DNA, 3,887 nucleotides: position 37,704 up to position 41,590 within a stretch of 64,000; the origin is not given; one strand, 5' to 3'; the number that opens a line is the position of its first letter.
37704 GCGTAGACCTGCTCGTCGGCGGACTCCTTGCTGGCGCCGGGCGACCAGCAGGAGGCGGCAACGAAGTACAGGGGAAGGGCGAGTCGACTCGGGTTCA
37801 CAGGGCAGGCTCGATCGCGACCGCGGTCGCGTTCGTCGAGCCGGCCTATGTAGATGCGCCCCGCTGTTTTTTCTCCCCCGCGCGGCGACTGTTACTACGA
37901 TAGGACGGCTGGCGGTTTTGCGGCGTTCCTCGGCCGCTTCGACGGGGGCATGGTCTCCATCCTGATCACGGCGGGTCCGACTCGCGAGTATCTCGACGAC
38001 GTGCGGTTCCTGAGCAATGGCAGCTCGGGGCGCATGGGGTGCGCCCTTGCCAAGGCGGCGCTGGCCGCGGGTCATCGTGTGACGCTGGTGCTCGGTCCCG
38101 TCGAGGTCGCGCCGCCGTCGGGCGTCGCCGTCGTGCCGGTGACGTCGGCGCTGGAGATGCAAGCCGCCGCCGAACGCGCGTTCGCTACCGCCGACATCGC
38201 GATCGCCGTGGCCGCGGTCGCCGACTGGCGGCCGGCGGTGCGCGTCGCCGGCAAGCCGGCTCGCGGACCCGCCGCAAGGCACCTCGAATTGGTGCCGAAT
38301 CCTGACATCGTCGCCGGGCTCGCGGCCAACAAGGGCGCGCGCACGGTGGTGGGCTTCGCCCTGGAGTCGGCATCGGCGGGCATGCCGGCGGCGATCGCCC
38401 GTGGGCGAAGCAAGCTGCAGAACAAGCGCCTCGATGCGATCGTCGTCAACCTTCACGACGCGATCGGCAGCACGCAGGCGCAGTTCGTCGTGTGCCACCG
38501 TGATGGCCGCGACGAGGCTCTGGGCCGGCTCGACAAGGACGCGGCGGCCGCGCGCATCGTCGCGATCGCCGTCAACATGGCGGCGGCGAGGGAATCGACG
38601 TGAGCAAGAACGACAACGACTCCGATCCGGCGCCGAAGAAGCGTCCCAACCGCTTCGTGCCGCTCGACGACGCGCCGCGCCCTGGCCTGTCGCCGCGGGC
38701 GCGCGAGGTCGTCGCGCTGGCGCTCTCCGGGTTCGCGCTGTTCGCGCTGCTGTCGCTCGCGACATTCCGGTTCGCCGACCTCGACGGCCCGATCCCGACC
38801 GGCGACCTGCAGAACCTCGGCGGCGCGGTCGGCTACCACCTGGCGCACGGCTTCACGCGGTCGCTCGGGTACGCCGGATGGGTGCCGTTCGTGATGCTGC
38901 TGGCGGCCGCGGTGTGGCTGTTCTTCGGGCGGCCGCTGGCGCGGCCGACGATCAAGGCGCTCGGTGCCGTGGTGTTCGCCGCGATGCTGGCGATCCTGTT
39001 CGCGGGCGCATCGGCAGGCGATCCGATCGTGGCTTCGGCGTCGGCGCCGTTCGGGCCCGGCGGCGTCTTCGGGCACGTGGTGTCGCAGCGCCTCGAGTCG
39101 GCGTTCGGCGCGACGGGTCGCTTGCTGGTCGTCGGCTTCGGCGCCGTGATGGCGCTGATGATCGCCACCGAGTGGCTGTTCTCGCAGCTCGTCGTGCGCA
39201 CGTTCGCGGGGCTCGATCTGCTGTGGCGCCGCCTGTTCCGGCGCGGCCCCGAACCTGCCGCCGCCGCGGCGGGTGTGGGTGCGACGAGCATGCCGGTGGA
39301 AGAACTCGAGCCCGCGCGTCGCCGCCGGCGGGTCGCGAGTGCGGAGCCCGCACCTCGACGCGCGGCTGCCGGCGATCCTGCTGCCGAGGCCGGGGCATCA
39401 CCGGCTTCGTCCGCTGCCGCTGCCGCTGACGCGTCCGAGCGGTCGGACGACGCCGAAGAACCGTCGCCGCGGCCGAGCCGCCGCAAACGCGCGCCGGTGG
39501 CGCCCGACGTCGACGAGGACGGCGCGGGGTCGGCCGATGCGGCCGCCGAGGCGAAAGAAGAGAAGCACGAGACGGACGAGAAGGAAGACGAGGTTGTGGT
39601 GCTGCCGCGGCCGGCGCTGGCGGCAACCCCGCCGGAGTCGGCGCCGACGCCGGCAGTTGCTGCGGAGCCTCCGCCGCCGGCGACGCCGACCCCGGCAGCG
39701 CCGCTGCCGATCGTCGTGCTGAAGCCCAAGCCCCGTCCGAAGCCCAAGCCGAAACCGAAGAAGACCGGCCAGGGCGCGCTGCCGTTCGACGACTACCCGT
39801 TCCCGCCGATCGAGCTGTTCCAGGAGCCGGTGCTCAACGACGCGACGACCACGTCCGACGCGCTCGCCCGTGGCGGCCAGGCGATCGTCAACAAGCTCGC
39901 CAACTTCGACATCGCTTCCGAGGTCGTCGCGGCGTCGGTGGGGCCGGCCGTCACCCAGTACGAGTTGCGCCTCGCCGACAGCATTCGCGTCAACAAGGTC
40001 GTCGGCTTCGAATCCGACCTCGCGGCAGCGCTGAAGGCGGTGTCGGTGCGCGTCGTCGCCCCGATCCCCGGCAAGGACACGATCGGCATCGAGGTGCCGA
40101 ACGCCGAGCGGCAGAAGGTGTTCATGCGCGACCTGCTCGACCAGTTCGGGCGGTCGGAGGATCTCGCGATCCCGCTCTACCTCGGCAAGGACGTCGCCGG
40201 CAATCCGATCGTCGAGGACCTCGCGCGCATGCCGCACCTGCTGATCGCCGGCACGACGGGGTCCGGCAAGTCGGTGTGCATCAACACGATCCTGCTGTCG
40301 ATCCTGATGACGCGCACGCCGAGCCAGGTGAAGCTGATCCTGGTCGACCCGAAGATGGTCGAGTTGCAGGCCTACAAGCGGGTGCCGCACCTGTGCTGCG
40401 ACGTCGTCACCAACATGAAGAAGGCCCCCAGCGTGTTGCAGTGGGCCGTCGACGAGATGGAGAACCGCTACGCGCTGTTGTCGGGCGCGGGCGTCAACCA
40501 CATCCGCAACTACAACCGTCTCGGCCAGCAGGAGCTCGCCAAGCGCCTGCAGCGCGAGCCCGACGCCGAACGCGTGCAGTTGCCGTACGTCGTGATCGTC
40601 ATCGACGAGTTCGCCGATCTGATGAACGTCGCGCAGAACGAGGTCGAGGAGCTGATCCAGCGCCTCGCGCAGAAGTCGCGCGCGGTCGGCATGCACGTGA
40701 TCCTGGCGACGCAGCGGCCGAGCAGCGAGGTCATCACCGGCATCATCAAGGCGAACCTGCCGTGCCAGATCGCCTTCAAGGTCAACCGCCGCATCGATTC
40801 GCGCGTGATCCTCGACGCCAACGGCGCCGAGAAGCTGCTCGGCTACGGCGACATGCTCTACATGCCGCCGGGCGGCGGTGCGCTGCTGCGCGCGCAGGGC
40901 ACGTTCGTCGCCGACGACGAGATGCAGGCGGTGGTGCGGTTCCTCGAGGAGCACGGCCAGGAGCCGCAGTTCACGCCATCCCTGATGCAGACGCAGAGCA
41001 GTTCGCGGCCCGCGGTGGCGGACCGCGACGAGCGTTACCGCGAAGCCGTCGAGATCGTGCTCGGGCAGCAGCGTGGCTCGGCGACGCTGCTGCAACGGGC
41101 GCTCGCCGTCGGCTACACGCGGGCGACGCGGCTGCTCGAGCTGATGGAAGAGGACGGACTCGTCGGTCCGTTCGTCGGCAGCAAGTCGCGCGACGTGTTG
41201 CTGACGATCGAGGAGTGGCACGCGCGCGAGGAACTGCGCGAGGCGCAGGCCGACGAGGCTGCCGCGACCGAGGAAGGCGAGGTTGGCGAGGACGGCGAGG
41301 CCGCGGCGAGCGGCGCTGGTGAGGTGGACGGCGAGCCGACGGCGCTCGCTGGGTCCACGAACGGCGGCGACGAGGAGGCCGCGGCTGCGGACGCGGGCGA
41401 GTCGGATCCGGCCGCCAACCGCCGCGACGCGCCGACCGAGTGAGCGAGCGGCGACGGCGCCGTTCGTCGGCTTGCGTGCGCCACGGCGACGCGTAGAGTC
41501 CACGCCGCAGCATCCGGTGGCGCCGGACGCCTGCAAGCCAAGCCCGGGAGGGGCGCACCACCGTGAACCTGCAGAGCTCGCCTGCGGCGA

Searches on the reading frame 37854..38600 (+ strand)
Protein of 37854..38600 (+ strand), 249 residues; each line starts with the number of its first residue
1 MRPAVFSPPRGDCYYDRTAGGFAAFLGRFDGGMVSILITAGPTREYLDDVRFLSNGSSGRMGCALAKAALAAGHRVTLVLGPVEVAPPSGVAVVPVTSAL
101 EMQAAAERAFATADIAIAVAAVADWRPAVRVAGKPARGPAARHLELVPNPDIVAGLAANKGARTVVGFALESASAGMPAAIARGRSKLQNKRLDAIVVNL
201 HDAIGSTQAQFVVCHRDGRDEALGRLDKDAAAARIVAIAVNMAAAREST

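Call 3: search_protein_families(library=pfam, proteins=[window:37854-38600:+], max_evalue=1)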
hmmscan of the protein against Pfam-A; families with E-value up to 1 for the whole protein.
window:37854-38600:+ (249 aa): 1 family
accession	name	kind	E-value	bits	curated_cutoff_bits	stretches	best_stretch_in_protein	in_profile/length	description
PF04127.22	DFP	-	8.9e-54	182.6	22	1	35-203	5-171/186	DNA/pantothenate metabolism flavoprotein C-terminal domain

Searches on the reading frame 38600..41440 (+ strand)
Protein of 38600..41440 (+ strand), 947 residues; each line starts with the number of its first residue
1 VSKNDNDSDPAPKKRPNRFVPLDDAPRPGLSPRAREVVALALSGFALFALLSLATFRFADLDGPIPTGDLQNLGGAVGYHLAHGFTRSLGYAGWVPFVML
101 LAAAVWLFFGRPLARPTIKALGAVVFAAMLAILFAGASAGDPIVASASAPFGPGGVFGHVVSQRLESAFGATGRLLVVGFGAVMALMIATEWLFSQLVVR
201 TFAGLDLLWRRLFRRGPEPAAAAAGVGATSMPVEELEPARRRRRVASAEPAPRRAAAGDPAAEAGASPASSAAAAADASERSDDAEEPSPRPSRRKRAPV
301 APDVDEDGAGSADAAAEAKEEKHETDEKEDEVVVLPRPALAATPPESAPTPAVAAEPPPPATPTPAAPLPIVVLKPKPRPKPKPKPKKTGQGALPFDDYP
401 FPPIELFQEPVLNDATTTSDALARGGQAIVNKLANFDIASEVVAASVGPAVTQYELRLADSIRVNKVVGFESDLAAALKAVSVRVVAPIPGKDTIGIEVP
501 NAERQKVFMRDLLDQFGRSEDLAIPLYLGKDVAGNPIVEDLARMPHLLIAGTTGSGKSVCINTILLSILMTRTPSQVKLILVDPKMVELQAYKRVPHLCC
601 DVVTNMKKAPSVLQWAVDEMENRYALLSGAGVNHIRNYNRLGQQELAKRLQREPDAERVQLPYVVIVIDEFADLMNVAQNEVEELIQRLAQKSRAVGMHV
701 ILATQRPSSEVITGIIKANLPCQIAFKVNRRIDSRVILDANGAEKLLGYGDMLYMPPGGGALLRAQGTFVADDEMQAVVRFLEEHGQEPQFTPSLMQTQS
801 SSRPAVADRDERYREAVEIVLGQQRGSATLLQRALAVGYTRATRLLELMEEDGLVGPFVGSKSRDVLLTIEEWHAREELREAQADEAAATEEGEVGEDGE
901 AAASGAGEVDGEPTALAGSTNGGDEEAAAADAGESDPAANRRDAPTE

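Call 3: search_protein_families(library=pfam, proteins=[window:38600-41440:+], max_evalue=1)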
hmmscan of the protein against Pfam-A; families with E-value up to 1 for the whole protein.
window:38600-41440:+ (947 aa): 22 families
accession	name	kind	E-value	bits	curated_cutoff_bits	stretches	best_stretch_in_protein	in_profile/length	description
PF01580.24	FtsK_SpoIIIE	-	4.1e-60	203.4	24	1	522-708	16-220/221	FtsK/SpoIIIE family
PF17854.6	FtsK_alpha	-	1.3e-27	96.4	22.9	1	401-501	1-101/101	FtsK alpha domain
PF09397.16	FtsK_gamma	-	6.1e-21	74.3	30.6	1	808-868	2-62/63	Ftsk gamma domain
PF13491.11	FtsK_4TM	-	6.2e-20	72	23.1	1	33-198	3-167/171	4TM region of DNA translocase FtsK/SpoIIIE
PF20703.3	nSTAND1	-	1.1e-06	29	27.1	1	526-704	15-159/379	Novel STAND NTPase 1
PF12846.13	AAA_10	-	1.2e-06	28.3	27.5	1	543-595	20-67/362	AAA-like domain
PF13401.12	AAA_22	-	4.8e-06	27.4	27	1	546-705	7-123/130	AAA domain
PF16031.10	TonB_N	-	0.00013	23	33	1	338-389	29-81/138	TonB polyproline region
PF01935.23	DUF87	-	0.00021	21.9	23.2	1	545-694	24-145/220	Helicase HerA, central domain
PF10412.15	TrwB_AAD_bind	-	0.0019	17.6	20.5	1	535-568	7-39/387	Type IV secretion-system coupling protein DNA-binding domain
PF00270.35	DEAD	-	0.0041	17.3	26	1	546-694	16-151/167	DEAD/DEAH box helicase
PF13191.12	AAA_16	-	0.011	16.7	32.6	1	543-692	23-162/167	AAA ATPase domain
PF04851.21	ResIII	-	0.017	15.4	22.5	1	543-671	22-134/164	Type III restriction enzyme, res subunit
PF00437.27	T2SSE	-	0.024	13.7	24.9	1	545-571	141-168/370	Type II/IV secretion system protein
PF13245.12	AAA_19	-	0.032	14.9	25.1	1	539-691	6-116/134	AAA domain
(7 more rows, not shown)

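Call 4: search_protein_families(library=ncbifam, proteins=[window:38600-41440:+], max_evalue=1)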
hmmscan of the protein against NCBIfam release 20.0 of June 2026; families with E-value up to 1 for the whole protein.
window:38600-41440:+ (947 aa): 19 families
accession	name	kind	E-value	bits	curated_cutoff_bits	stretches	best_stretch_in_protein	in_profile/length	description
NF007615.0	PRK10263.1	equivalog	1.5e-123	413.9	1566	1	400-867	865-1349/1355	DNA translocase FtsK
TIGR03928.1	T7_EssCb_Firm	equivalog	4.7e-33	113.9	778.4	1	545-746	470-661/1296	type VII secretion protein EssC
TIGR03924.1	T7SS_EccC_a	equivalog_domain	1.1e-30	107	509.15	1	545-770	451-669/673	type VII secretion protein EccCa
TIGR03925.1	T7SS_EccC_b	equivalog_domain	7.5e-24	83.9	346.55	2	540-736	71-257/564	type VII secretion protein EccCb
NF041214.1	plasmid_TraB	equivalog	2.2e-15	56.2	800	1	546-739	250-420/639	plasmid transfer protein TraB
TIGR03743.1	SXT_TraD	subfamily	3.8e-05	22.3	366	2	542-585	173-212/636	conjugative transfer system coupling protein TraD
NF008083.0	PRK10819.1-4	equivalog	0.00014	22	448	1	342-397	61-113/239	TonB system transport protein TonB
TIGR00929.1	VirB4_CagE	subfamily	0.0032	15.7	643.1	1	546-567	439-460/792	VirB4 family type IV secretion/conjugal transfer ATPase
NF053655.1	CedD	equivalog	0.0044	15.7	600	1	664-740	421-491/527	DNA-translocating ATPase CedD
TIGR02759.1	TraD_Ftype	equivalog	0.0078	15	521.35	1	534-568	166-200/566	type IV conjugative transfer system coupling protein TraD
NF041017.1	DNA_import_CedB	equivalog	0.0099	14.5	700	0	526-584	254-312/590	DNA import protein CedB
NF042944.1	HerA_antiphage_2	equivalog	0.024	13.4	850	0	682-709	451-478/576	anti-phage-associated helicase HerA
NF040937.1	HerA_Thermprot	equivalog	0.026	12.9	800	0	518-563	116-159/487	DNA double-strand break repair helicase HerA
NF042943.1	HerA_antiphage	equivalog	0.033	12.7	800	1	686-740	462-514/566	anti-phage-associated helicase HerA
TIGR02782.1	TrbB_P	equivalog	0.041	13.2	304.55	1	545-607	137-198/303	P-type conjugative transfer ATPase TrbB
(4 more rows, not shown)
